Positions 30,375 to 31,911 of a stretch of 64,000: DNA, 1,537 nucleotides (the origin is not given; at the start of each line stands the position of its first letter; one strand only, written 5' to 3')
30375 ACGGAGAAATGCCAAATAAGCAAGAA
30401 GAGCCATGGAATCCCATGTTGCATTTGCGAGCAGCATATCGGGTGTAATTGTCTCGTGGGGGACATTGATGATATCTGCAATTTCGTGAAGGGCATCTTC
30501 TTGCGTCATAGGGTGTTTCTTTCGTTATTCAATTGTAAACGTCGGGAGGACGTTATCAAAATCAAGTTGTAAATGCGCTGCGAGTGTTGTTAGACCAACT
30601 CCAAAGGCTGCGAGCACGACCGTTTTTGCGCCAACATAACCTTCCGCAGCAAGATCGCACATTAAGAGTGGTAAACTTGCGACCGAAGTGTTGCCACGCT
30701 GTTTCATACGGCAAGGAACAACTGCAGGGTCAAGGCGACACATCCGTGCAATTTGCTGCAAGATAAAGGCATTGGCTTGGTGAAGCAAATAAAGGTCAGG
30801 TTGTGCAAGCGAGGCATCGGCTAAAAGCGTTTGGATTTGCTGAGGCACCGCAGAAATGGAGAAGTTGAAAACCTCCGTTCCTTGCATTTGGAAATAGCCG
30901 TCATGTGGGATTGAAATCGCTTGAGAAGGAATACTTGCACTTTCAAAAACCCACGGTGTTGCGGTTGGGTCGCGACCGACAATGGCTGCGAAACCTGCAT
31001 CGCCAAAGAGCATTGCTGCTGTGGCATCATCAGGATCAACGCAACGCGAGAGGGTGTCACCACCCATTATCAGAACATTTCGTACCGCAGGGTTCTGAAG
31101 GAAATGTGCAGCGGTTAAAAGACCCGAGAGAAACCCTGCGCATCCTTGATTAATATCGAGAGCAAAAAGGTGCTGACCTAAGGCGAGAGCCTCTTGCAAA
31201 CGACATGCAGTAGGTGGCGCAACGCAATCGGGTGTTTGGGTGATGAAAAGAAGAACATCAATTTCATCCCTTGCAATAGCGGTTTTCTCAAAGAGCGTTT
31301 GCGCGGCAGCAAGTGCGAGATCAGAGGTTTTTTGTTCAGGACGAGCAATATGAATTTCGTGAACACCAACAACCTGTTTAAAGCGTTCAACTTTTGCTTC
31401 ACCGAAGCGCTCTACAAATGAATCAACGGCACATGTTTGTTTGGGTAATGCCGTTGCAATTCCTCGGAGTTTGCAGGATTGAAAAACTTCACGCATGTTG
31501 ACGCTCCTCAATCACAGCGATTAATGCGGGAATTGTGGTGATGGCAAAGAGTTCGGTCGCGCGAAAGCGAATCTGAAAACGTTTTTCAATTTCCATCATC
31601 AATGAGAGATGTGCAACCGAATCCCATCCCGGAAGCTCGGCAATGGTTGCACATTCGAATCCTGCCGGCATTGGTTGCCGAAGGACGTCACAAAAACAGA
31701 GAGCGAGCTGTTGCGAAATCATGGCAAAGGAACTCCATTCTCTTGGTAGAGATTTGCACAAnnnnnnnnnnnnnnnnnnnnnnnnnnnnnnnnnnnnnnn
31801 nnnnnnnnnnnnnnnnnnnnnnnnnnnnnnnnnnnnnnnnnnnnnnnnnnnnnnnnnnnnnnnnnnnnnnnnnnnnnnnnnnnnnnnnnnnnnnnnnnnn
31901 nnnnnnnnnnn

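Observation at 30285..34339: GT / FkbH-like / ACP / FabH-like KAS III / ACP cassette resembling the glyceryl-ACP + FabH-type condensation module of 3-acyl-tetronate (RK-682 / agglomerin-type) biosynthesis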

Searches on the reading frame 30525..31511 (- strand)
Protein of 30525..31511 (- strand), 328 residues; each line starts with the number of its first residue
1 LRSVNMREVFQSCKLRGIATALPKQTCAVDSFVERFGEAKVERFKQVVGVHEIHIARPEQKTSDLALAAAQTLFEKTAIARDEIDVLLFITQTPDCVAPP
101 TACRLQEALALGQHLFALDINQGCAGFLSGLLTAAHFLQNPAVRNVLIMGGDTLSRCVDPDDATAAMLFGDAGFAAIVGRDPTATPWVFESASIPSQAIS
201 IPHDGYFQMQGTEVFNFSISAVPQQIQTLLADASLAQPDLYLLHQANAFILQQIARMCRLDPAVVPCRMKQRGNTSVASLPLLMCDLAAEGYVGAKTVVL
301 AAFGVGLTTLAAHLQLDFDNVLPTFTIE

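Call 3: search_protein_families(library=pfam, proteins=[window:30525-31511:-], max_evalue=0.01)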
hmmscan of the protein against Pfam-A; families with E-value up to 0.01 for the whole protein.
window:30525-31511:- (328 aa): 3 families
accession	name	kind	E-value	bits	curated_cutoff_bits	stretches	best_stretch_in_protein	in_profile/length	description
PF08545.16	ACP_syn_III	-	2.8e-19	69.2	24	1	118-183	1-65/80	3-Oxoacyl-[acyl-carrier-protein (ACP)] synthase III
PF08541.16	ACP_syn_III_C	-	1.7e-15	57.3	26.6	1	235-315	8-89/90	3-Oxoacyl-[acyl-carrier-protein (ACP)] synthase III C terminal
PF00195.25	Chal_sti_synt_N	-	0.0082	16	27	0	63-182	100-225/225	Chalcone and stilbene synthases, N-terminal domain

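Call 4: search_protein_families(library=ncbifam, proteins=[window:30525-31511:-], max_evalue=0.01)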
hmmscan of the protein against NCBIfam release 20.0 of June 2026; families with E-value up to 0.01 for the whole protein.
window:30525-31511:- (328 aa): 14 families
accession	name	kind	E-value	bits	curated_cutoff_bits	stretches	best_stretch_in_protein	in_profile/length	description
NF006829.0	PRK09352.1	subfamily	1.4e-59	201.7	249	1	13-315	5-320/322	beta-ketoacyl-ACP synthase 3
TIGR00747.1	fabH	subfamily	1.2e-49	169.2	292.1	1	12-313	2-319/322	beta-ketoacyl-ACP synthase III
NF009519.0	PRK12880.1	equivalog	4.1e-45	154.6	436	2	6-181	1-178/353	beta-ketoacyl-ACP synthase III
NF004623.0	PRK05963.1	equivalog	2.7e-33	115.7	437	2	11-185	4-175/328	beta-ketoacyl-ACP synthase III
NF005541.0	PRK07204.1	equivalog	3.1e-23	82.7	402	2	12-182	4-173/329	beta-ketoacyl-ACP synthase III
NF006720.0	PRK09258.1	equivalog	3.4e-22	79.2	285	2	39-158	38-157/338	3-oxoacyl-ACP synthase III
NF005308.0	PRK06840.1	equivalog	1.5e-18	66.9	315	1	13-185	5-179/339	3-oxoacyl-ACP synthase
NF005703.0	PRK07515.1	equivalog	1.8e-17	63.3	304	2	63-185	97-217/373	beta-ketoacyl-ACP synthase III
NF003274.0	PRK04262.1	equivalog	6.5e-13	48.4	244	1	22-314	12-306/347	hydroxymethylglutaryl-CoA synthase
TIGR01835.1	HMG-CoA-S_prok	equivalog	1.6e-08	33.8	360.35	1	20-182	8-164/382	hydroxymethylglutaryl-CoA synthase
TIGR00748.1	HMG_CoA_syn_Arc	equivalog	0.00068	19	353.35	1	38-180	26-165/345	hydroxymethylglutaryl-CoA synthase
NF004853.0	PRK06205.1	subfamily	0.0014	17.8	551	1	60-156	24-120/404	acetyl-CoA C-acetyltransferase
NF038150.1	lanthi_synth_IV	equivalog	0.0016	16.8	650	1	79-176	471-567/851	class IV lanthionine synthetase LanL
NF006030.0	PRK08170.1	equivalog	0.0092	14.7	593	0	62-157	34-129/434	acetyl-CoA C-acetyltransferase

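Call 7: search_solved_structures(query=window:30525-31511:-, max_evalue=1e-10)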
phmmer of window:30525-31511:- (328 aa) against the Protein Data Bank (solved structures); distinct sequences matched with E-value up to 1e-10: 41.
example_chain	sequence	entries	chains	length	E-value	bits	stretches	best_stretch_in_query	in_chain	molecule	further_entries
4efi_A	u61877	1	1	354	2.4e-43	151.9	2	11-177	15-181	3-oxoacyl-(Acyl-carrier protein) synthase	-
3gwa_A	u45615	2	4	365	4.9e-42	147.6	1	15-178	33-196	3-oxoacyl-(Acyl-carrier-protein) synthase III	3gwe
5bqs_A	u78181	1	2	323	4.3e-41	144.5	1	17-308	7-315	3-oxoacyl-[acyl-carrier-protein] synthase 3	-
8vd9_A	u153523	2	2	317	1.6e-36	129.5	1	12-310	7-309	Beta-ketoacyl-[acyl-carrier-protein] synthase III 1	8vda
3il5_A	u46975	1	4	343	1.7e-34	122.8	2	26-179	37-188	3-oxoacyl-[acyl-carrier-protein] synthase 3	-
1zow_A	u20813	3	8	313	3.2e-34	122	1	17-310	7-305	3-oxoacyl-[acyl-carrier-protein] synthase III | 3-oxoacyl-[acyl-carrier-protein] synthase 3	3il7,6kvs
3il6_A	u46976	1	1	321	7.1e-34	120.8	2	45-179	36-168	3-oxoacyl-[acyl-carrier-protein] synthase 3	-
2ebd_A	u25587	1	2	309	1e-33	120.3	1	14-311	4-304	3-oxoacyl-[acyl-carrier-protein] synthase 3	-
4dfe_A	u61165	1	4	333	1.7e-33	119.5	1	16-309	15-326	3-oxoacyl-[acyl-carrier-protein] synthase 3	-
3il4_A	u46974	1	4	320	1.9e-33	119.4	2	27-179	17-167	3-oxoacyl-[acyl-carrier-protein] synthase 3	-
4ryb_A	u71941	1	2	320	6.5e-33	117.7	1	11-307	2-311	3-oxoacyl-[acyl-carrier-protein] synthase 3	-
1ub7_A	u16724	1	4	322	1.7e-30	109.7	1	38-314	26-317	3-oxoacyl-[acyl-carrier protein] synthase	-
8vdb_A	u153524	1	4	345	2.5e-30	109.2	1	12-309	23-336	Beta-ketoacyl-[acyl-carrier-protein] synthase III 2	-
9ka2_A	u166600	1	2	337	5e-30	108.2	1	13-310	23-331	Beta-ketoacyl-[acyl-carrier-protein] synthase III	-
3il9_A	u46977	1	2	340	5.1e-30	108.2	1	13-310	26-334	3-oxoacyl-[acyl-carrier-protein] synthase 3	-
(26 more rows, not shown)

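Call 17: find_homologous_proteins(query=window:30525-31511:-)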
Query window:30525-31511:- (328 aa): 571 proteins with E <= 0.001 among 8000 candidates; the best 120 are listed.
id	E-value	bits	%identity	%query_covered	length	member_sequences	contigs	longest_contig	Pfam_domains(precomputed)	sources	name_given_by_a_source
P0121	1.3e-153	529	75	98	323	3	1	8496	PF08545.17,PF08541.17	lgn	-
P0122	2.0e-117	410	61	97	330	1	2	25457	PF08545.17,PF08541.17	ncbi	-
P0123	8.7e-117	408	60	97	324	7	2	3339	PF08545.17,PF08541.17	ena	-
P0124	1.7e-116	407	61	97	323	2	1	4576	PF08545.17,PF08541.17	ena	-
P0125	1.6e-115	404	59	98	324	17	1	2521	PF08545.17,PF08541.17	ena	-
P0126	6.4e-115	402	58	98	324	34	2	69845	PF08545.17,PF08541.17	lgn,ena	-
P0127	5.3e-113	396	58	95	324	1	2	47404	PF08545.17,PF08541.17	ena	-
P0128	1.1e-112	394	57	98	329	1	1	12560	PF08545.17,PF08541.17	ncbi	-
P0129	2.4e-112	393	60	97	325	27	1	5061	PF08545.17,PF08541.17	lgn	-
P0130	3.7e-112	393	60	97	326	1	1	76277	PF08545.17,PF00108.30,PF08541.17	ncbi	-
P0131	5.8e-112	392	61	94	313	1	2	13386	PF08545.17,PF08541.17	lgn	-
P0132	6.4e-112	392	58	97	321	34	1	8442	PF08545.17,PF08541.17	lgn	-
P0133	7.1e-111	389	58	97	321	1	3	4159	PF08545.17,PF08541.17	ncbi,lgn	-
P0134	1.9e-110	387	57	96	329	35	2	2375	PF08545.17,PF08541.17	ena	-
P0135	2.0e-110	387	58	98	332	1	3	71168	PF08545.17,PF00108.30,PF08541.17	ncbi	-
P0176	4.0e-65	238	42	95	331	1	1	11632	PF08545.17,PF08541.17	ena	-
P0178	6.5e-65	238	41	94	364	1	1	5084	PF08545.17,PF08541.17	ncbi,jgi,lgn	ncbi:MAG: ketoacyl-ACP synthase III [Gallionella sp.]|jgi:3-oxoacyl-[acyl-carrier-protein] synthase-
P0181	7.0e-61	224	42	93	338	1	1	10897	PF08545.17,PF08541.17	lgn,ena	-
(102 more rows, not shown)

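Call 29: find_encoding_contigs(protein=P0176, flank=8000, max_places=2)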
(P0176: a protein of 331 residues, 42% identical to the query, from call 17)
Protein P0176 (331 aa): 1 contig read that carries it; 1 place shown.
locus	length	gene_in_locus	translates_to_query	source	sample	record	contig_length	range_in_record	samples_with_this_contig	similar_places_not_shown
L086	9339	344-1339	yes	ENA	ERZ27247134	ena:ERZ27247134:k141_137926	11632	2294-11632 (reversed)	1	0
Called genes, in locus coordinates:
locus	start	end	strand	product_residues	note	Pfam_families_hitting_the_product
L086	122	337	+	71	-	PF00550:PP-binding (weak)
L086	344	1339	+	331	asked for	PF08545:ACP_syn_III, PF08541:ACP_syn_III_C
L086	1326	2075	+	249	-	PF00106:adh_short, PF01370:Epimerase (weak), PF08659:KR, PF13561:adh_short_C2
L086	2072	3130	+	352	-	-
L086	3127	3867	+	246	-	PF01522:Polysacc_deac_1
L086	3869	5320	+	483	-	PF04932:Wzy_C (weak)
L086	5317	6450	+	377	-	PF00534:Glycos_transf_1, PF13692:Glyco_trans_1_4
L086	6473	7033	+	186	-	PF00132:Hexapep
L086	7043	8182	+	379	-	PF13439:Glyco_transf_4 (weak), PF13579:Glyco_trans_4_4, PF20706:GT4-conflict, PF00534:Glycos_transf_1, PF13692:Glyco_trans_1_4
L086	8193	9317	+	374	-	PF00535:Glycos_transf_2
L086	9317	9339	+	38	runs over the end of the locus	-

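Call 30: find_encoding_contigs(protein=P0181, flank=8000, max_places=2)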
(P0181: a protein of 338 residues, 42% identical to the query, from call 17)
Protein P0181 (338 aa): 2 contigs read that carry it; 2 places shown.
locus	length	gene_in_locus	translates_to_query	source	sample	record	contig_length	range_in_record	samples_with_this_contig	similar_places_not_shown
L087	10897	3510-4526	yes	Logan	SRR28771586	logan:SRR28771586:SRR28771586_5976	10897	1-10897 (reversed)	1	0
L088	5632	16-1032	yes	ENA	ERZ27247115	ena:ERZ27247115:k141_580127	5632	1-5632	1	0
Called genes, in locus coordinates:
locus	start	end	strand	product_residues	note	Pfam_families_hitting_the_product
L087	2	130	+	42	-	?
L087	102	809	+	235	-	PF04991:LicD (weak)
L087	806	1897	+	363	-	PF00266:Aminotran_5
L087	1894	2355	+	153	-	PF01467:CTP_transf_like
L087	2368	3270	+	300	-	PF00195:Chal_sti_synt_N, PF08545:ACP_syn_III, PF08541:ACP_syn_III_C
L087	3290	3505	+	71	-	PF00550:PP-binding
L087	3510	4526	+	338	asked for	PF08545:ACP_syn_III, PF08541:ACP_syn_III_C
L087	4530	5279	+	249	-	PF00106:adh_short, PF08659:KR, PF13561:adh_short_C2, PF23441:SDR (weak)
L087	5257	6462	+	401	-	-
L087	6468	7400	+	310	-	PF04991:LicD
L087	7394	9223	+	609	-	PF00702:Hydrolase, PF13419:HAD_2 (weak), PF13242:Hydrolase_like (weak)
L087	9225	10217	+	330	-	PF00535:Glycos_transf_2, PF10111:Glyco_tranf_2_2 (weak), PF13641:Glyco_tranf_2_3 (weak)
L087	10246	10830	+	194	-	PF00132:Hexapep, PF14602:Hexapep_2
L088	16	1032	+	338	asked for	PF08545:ACP_syn_III, PF08541:ACP_syn_III_C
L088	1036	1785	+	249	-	PF00106:adh_short, PF08659:KR, PF13561:adh_short_C2, PF23441:SDR (weak)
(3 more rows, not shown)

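Call 31: find_encoding_contigs(protein=P0178, flank=8000, max_places=2)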
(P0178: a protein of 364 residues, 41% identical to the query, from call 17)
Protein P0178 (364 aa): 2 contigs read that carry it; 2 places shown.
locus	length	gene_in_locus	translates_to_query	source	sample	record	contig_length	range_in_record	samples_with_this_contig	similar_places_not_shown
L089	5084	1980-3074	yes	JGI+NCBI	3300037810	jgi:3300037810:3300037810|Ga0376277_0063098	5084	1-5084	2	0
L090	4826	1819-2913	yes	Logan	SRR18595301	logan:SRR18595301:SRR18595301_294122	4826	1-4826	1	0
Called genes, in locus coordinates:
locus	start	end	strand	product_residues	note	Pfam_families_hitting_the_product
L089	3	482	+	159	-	PF05523:FdtA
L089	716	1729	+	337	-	PF00195:Chal_sti_synt_N, PF08392:FAE1_CUT1_RppA (weak), PF08545:ACP_syn_III, PF08541:ACP_syn_III_C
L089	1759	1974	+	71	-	PF00550:PP-binding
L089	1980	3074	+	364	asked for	PF08545:ACP_syn_III, PF08541:ACP_syn_III_C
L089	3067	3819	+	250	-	PF00106:adh_short, PF08659:KR, PF13561:adh_short_C2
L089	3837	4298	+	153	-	-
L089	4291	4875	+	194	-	PF13302:Acetyltransf_3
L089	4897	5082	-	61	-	PF02397:Bac_transf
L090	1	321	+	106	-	?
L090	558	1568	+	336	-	PF00195:Chal_sti_synt_N, PF08392:FAE1_CUT1_RppA (weak), PF08545:ACP_syn_III, PF08541:ACP_syn_III_C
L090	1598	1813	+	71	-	PF00550:PP-binding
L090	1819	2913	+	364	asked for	PF08545:ACP_syn_III, PF08541:ACP_syn_III_C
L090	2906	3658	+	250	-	PF00106:adh_short, PF08659:KR, PF13561:adh_short_C2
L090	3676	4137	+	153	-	-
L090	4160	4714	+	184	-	PF13302:Acetyltransf_3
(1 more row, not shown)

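Call 41: search_protein_families(library=ncbifam, proteins=[P0176, L087:7394-9223:+, L087:5257-6462:+, L086:2072-3130:+], max_evalue=0.001)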
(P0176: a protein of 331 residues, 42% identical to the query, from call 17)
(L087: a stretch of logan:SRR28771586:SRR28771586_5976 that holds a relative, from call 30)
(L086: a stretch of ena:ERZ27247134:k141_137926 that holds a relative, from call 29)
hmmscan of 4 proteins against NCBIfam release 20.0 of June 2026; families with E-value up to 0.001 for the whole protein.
P0176 (331 aa): 12 families
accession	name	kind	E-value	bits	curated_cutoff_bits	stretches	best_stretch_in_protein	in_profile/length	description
NF006829.0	PRK09352.1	subfamily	1.9e-71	240.7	249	1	10-314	5-319/322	beta-ketoacyl-ACP synthase 3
TIGR00747.1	fabH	subfamily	2.9e-59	200.8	292.1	1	12-314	5-320/322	beta-ketoacyl-ACP synthase III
NF009519.0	PRK12880.1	equivalog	1.4e-49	169.3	436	2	11-192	9-191/353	beta-ketoacyl-ACP synthase III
NF004623.0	PRK05963.1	equivalog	5.5e-41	140.9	437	1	8-314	4-326/328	beta-ketoacyl-ACP synthase III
NF005703.0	PRK07515.1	equivalog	5.7e-31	107.7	304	2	35-183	72-218/373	beta-ketoacyl-ACP synthase III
NF005541.0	PRK07204.1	equivalog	9.1e-31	107.4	402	1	10-315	5-328/329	beta-ketoacyl-ACP synthase III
NF006720.0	PRK09258.1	equivalog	5.8e-30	104.7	285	2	40-155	42-157/338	3-oxoacyl-ACP synthase III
NF003274.0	PRK04262.1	equivalog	9.5e-28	97.2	244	1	18-306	11-298/347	hydroxymethylglutaryl-CoA synthase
NF005308.0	PRK06840.1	equivalog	5.2e-24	84.9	315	1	14-212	9-210/339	3-oxoacyl-ACP synthase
TIGR00748.1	HMG_CoA_syn_Arc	equivalog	3.6e-18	65.9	353.35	1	14-307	6-298/345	hydroxymethylglutaryl-CoA synthase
TIGR01835.1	HMG-CoA-S_prok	equivalog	4.3e-07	29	360.35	1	35-150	25-138/382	hydroxymethylglutaryl-CoA synthase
NF005293.2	PRK06816.1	subfamily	6.7e-05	22.1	450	0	204-293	260-351/378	StlD/DarB family beta-ketosynthase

L087:7394-9223:+ (609 aa): 8 families
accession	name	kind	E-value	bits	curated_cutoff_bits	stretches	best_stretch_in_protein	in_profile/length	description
TIGR02252.1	DREG-2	subfamily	4.6e-08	33.1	155.2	1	112-197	118-201/203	HAD hydrolase, REG-2-like, family IA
TIGR01662.1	HAD-SF-IIIA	subfamily_domain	2.5e-07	30.9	44.6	1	92-198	18-136/141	HAD-IIIA family hydrolase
TIGR02253.1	CTE7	subfamily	2.9e-07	30.5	169.75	1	134-200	127-194/221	TIGR02253 family HAD-type hydrolase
TIGR01549.1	HAD-SF-IA-v1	subfamily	3.3e-07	30.8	23.3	1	114-192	75-147/149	HAD-IA family hydrolase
TIGR01428.1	HAD_type_II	equivalog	6.4e-05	23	125.4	1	75-196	66-186/197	haloacid dehalogenase type II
TIGR02254.1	YjjG_YfnB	equivalog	0.00014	21.5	159.9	1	143-204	139-200/223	YjjG family noncanonical pyrimidine nucleotidase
TIGR01668.1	YqeG_hyp_ppase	hypoth_equivalog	0.00026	20.6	89.1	1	152-209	87-143/170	YqeG family HAD IIIA-type phosphatase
NF006991.0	PRK09456.1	equivalog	0.001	18.8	295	0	102-199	87-183/199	glucose-1-phosphatase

L087:5257-6462:+ (401 aa): 0 families

L086:2072-3130:+ (352 aa): 0 families

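Call 57: search_protein_families(library=padloc, proteins=[window:30525-31511:-], max_evalue=0.01)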
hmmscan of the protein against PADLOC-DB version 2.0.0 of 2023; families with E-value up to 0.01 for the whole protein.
window:30525-31511:- (328 aa): 0 families

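Call 68: find_encoding_contigs(protein=P0121, flank=8000, max_places=1)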
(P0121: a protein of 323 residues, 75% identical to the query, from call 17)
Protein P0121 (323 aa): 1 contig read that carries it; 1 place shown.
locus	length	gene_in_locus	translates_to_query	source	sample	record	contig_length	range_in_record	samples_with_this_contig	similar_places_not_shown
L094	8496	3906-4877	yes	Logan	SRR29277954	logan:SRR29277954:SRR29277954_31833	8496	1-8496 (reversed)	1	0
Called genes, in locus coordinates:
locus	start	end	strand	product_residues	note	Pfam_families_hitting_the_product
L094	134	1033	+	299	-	PF00288:GHMP_kinases_N, PF08544:GHMP_kinases_C (weak)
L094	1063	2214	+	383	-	PF13439:Glyco_transf_4 (weak), PF13579:Glyco_trans_4_4, PF13692:Glyco_trans_1_4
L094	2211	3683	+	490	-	PF21211:FkbH_N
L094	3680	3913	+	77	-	-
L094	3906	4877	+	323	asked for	PF08545:ACP_syn_III, PF08541:ACP_syn_III_C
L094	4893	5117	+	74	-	-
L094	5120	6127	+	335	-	PF00490:ALAD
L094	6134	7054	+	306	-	PF02899:Phage_int_SAM_1, PF13495:Phage_int_SAM_4 (faint), PF00589:Phage_integrase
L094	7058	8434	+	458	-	PF00905:Transpeptidase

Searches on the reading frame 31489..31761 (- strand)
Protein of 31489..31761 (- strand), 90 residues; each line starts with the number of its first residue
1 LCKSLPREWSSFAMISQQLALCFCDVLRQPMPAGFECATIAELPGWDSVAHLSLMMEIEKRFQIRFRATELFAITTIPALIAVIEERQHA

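Call 3: search_protein_families(library=pfam, proteins=[window:31489-31761:-], max_evalue=0.01)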
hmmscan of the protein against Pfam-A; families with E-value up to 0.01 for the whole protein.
window:31489-31761:- (90 aa): 1 family
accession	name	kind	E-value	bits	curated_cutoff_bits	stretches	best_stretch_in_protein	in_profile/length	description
PF00550.31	PP-binding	-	1.3e-05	25.8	20.8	1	45-84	28-67/67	Phosphopantetheine attachment site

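Call 4: search_protein_families(library=ncbifam, proteins=[window:31489-31761:-], max_evalue=0.01)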
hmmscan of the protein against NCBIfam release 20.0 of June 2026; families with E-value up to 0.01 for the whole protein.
window:31489-31761:- (90 aa): 1 family
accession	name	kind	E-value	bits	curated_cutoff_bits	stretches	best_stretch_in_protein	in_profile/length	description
NF002148.0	PRK00982.1-2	subfamily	0.00053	19.8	71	1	45-88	35-78/79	acyl carrier protein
